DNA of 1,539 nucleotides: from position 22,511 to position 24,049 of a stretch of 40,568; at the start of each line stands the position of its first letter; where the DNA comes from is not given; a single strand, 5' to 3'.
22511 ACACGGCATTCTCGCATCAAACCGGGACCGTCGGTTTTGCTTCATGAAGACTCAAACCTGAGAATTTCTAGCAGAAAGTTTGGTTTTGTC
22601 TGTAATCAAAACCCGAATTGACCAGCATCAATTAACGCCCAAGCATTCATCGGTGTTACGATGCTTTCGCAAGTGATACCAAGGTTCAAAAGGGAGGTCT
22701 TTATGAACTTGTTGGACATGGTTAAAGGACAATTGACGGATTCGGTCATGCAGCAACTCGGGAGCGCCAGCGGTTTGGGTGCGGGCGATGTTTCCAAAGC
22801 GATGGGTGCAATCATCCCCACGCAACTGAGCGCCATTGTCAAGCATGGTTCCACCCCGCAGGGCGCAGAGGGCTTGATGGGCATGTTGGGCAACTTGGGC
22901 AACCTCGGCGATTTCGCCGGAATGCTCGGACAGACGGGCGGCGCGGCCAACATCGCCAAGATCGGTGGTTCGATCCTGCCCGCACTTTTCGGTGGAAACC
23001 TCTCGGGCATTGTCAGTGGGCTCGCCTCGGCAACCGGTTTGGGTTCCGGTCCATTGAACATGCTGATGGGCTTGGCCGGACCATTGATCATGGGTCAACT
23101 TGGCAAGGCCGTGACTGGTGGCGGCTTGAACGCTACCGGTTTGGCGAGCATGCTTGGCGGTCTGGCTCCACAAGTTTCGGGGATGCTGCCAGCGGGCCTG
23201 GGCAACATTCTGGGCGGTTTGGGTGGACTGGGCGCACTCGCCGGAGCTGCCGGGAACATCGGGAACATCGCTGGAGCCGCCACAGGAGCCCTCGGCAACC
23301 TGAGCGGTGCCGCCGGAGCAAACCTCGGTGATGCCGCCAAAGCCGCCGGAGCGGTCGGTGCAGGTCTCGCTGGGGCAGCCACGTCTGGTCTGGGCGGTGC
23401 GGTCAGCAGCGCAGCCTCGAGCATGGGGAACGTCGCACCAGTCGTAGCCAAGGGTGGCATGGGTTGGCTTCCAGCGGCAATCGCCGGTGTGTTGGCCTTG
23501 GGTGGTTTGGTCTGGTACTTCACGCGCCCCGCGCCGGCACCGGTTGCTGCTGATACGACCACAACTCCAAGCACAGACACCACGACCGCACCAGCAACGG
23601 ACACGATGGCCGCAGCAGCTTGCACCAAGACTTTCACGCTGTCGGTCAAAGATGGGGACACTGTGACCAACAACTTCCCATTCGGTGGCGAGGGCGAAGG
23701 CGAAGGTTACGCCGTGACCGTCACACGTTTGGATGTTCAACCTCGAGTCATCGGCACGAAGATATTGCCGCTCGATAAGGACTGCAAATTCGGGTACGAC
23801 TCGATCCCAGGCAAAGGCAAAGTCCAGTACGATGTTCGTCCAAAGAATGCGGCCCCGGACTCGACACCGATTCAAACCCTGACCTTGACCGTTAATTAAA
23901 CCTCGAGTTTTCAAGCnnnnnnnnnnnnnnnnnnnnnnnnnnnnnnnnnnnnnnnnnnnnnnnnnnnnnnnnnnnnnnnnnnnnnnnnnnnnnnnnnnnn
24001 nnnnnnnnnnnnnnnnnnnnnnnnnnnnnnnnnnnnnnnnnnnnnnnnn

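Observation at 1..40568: CTCGAG occurs ~285 times in 40.6 kb: a HIP1-like highly iterated palindrome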

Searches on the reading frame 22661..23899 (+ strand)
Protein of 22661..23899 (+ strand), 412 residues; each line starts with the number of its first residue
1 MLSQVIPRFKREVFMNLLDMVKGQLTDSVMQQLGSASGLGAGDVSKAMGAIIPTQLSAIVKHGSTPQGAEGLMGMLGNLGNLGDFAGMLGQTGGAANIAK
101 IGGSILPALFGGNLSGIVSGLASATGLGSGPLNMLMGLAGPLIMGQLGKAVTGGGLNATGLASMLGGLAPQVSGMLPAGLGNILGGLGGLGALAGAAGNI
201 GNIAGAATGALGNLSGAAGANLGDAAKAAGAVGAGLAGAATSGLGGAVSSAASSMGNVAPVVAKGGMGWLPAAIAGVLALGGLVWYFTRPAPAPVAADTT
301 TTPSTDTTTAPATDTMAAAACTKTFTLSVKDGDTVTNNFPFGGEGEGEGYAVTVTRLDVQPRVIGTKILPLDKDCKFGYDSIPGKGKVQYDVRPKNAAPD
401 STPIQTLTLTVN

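Call 46: search_protein_families(library=pfam, proteins=[window:22661-23899:+], max_evalue=0.001)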
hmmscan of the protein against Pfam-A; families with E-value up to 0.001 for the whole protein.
window:22661-23899:+ (412 aa): 1 family
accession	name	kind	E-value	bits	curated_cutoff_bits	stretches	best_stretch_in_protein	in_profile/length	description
PF06078.17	DUF937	-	7.4e-20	72.2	25.4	1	19-149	1-134/135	Bacterial protein of unknown function (DUF937)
